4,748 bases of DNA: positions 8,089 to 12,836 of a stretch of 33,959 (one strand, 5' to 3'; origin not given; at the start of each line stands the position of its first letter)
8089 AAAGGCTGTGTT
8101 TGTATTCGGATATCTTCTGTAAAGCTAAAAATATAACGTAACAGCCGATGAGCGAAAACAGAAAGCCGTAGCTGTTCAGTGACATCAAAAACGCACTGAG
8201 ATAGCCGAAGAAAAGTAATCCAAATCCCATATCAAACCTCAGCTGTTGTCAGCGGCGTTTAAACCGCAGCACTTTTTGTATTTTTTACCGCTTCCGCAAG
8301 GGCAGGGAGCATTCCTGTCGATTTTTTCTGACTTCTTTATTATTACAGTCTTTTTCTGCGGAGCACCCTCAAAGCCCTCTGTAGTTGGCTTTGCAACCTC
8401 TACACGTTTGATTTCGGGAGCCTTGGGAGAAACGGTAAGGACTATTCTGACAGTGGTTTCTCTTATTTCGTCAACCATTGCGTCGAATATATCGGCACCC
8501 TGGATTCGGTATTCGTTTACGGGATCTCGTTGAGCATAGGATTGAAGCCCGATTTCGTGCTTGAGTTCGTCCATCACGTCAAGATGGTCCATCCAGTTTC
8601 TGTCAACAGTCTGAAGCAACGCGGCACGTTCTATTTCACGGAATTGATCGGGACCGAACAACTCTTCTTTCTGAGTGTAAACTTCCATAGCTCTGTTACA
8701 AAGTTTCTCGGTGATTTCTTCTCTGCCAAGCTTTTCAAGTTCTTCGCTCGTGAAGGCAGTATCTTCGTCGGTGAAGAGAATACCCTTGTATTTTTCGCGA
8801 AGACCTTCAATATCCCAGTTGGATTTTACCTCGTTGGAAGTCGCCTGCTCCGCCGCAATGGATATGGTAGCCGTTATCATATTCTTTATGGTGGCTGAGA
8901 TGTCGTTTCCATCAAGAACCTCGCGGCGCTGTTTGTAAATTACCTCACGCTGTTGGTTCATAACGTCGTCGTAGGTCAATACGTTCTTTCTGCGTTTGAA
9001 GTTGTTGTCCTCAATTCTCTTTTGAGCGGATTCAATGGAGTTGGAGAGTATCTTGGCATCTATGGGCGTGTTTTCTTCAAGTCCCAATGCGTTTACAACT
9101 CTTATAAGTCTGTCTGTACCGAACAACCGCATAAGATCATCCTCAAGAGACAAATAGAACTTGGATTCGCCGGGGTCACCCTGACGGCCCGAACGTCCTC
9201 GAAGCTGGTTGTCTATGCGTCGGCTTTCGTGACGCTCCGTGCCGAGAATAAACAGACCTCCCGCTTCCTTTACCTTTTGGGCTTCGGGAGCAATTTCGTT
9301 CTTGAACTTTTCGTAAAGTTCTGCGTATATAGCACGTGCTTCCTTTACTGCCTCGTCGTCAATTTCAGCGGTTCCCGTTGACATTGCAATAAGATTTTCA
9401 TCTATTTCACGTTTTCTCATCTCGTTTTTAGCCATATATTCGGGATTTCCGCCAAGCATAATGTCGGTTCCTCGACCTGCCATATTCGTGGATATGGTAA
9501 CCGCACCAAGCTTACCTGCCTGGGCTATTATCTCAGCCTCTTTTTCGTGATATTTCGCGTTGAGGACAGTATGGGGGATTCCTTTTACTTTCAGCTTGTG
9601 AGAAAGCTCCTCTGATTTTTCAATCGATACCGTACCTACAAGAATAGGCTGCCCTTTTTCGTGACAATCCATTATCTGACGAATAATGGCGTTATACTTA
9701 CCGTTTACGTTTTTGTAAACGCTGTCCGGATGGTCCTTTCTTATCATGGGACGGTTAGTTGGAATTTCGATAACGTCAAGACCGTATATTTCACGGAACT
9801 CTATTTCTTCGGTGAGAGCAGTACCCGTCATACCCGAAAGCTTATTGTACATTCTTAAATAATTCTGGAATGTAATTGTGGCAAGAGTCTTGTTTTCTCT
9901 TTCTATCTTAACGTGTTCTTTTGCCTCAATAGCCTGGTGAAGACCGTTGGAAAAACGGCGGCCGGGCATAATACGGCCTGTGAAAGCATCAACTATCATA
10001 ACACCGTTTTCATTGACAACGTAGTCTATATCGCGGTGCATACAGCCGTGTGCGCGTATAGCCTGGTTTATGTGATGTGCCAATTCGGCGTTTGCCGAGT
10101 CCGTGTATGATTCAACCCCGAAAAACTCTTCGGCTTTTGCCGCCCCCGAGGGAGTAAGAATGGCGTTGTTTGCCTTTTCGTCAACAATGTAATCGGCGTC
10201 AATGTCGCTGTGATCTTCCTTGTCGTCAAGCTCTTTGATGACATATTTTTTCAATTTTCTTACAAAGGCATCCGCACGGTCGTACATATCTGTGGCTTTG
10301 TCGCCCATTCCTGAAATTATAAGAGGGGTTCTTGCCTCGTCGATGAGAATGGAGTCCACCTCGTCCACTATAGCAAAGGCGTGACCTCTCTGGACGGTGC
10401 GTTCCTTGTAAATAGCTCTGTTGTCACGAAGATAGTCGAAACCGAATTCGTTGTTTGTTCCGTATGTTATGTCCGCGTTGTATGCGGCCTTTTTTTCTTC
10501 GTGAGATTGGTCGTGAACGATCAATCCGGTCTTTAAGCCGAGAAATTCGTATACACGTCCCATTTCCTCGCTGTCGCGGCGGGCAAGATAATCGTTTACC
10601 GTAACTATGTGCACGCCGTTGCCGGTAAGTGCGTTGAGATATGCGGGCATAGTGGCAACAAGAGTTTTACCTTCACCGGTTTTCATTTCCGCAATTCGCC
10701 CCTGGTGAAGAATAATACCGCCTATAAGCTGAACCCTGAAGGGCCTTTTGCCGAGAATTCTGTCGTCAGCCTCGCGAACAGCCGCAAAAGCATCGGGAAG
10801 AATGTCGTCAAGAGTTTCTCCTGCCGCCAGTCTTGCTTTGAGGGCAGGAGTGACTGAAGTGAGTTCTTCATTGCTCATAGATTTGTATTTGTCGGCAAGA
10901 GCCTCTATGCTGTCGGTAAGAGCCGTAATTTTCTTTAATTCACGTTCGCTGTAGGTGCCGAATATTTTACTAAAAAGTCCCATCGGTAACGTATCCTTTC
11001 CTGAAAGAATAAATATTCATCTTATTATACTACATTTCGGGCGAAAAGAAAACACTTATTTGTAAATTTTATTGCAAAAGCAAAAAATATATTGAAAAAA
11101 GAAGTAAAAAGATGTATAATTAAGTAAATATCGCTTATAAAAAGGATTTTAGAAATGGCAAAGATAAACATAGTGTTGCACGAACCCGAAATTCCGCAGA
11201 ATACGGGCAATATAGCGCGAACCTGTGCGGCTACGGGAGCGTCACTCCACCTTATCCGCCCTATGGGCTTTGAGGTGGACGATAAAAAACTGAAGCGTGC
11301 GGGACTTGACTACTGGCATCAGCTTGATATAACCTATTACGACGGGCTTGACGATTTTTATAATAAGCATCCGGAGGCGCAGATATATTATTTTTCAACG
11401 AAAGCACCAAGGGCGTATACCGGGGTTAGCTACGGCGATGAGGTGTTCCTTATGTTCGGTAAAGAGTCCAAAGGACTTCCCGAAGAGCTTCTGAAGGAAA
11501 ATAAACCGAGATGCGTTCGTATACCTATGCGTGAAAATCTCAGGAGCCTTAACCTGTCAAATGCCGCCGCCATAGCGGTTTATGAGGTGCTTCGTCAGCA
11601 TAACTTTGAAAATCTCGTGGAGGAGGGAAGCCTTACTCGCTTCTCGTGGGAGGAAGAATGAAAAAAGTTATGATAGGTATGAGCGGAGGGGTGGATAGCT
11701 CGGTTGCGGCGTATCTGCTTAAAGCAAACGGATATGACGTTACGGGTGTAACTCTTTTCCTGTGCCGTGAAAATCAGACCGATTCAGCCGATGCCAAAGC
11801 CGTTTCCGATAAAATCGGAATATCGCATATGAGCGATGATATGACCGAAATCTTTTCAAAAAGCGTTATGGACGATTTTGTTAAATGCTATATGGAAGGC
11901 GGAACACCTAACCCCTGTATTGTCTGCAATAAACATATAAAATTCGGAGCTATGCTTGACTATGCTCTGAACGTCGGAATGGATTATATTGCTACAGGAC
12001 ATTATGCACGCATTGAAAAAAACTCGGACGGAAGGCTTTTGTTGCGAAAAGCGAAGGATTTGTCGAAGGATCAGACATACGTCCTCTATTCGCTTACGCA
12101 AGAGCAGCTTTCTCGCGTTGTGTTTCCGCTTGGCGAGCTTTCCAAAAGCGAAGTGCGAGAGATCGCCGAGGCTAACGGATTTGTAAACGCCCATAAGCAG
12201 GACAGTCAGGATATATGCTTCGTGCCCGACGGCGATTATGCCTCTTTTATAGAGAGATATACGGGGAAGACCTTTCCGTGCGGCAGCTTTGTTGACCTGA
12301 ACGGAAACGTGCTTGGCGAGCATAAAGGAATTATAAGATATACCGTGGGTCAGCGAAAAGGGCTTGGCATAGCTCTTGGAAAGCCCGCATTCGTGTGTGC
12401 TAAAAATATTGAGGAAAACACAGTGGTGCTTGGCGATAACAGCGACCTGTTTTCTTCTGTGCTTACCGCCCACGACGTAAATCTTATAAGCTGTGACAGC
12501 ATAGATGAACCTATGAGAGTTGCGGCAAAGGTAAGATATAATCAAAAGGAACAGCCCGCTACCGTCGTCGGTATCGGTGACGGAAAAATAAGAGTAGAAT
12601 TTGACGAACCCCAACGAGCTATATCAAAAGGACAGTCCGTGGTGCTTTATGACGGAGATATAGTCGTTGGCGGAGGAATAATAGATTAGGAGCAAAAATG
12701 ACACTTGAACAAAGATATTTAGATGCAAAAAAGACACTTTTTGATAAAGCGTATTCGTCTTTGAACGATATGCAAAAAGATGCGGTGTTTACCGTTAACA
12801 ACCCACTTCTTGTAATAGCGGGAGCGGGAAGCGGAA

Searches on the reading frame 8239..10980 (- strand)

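Call 9: search_protein_families(library=pfam, proteins=[window:8239-10980:-], max_evalue=0.00001)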
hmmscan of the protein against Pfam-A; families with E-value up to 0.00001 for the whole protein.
window:8239-10980:- (913 aa): 6 families
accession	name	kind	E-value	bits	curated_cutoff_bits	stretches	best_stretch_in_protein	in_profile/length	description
PF07517.20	SecA_DEAD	-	1.1e-125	419.2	24.6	1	4-396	2-290/290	SecA DEAD-like domain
PF21090.3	P-loop_SecA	-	1.4e-94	315.9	27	1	411-636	1-204/205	SecA P-loop domain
PF07516.18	SecA_SW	-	6.1e-66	222.7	26.7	1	639-850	1-199/200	SecA Wing and Scaffold domain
PF01043.26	SecA_PP_bind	-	9e-38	129.7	23.5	1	229-352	2-110/110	SecA preprotein cross-linking domain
PF02810.21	SEC-C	-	1.1e-09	38.3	20.4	1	889-906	1-18/19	SEC-C motif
PF00270.35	DEAD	-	3.4e-07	30.6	26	1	95-214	17-132/167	DEAD/DEAH box helicase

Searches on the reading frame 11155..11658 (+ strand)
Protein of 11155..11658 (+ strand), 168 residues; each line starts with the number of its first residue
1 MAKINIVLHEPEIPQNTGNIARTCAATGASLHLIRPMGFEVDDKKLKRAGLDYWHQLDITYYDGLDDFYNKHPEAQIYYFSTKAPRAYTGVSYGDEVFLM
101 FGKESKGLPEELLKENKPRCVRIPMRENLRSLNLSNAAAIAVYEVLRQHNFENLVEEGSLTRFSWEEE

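Call 9: search_protein_families(library=pfam, proteins=[window:11155-11658:+], max_evalue=0.00001)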
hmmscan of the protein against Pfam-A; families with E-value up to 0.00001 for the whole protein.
window:11155-11658:+ (168 aa): 1 family
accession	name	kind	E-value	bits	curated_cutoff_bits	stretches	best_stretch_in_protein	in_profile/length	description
PF00588.24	SpoU_methylase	-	1.2e-36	126.4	29.7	1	4-143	2-142/142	SpoU rRNA Methylase family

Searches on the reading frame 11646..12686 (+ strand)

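Call 9: search_protein_families(library=pfam, proteins=[window:11646-12686:+], max_evalue=0.00001)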
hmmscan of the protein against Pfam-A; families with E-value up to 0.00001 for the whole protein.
window:11646-12686:+ (347 aa): 6 families
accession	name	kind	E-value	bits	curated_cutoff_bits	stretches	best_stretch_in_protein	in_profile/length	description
PF03054.22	tRNA_Me_trans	-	5.3e-69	232.4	20.6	1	6-194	1-201/202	tRNA methyl transferase HUP domain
PF20258.4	tRNA_Me_trans_C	-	4.8e-21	75.3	20.6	1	272-346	3-77/77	Aminomethyltransferase beta-barrel domain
PF20259.3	tRNA_Me_trans_M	-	6.4e-19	67.7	27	1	200-264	2-66/66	tRNA methyl transferase PRC-barrel domain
PF02540.23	NAD_synthase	-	3.7e-08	33.2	21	1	5-71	18-86/242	NAD synthase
PF06508.19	QueC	-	1.5e-07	31.6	22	1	8-179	2-175/210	Queuosine biosynthesis protein QueC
PF24167.1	DUF7411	-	5.3e-06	26.6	28.7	1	7-92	2-80/194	Family of unknown function (DUF7411)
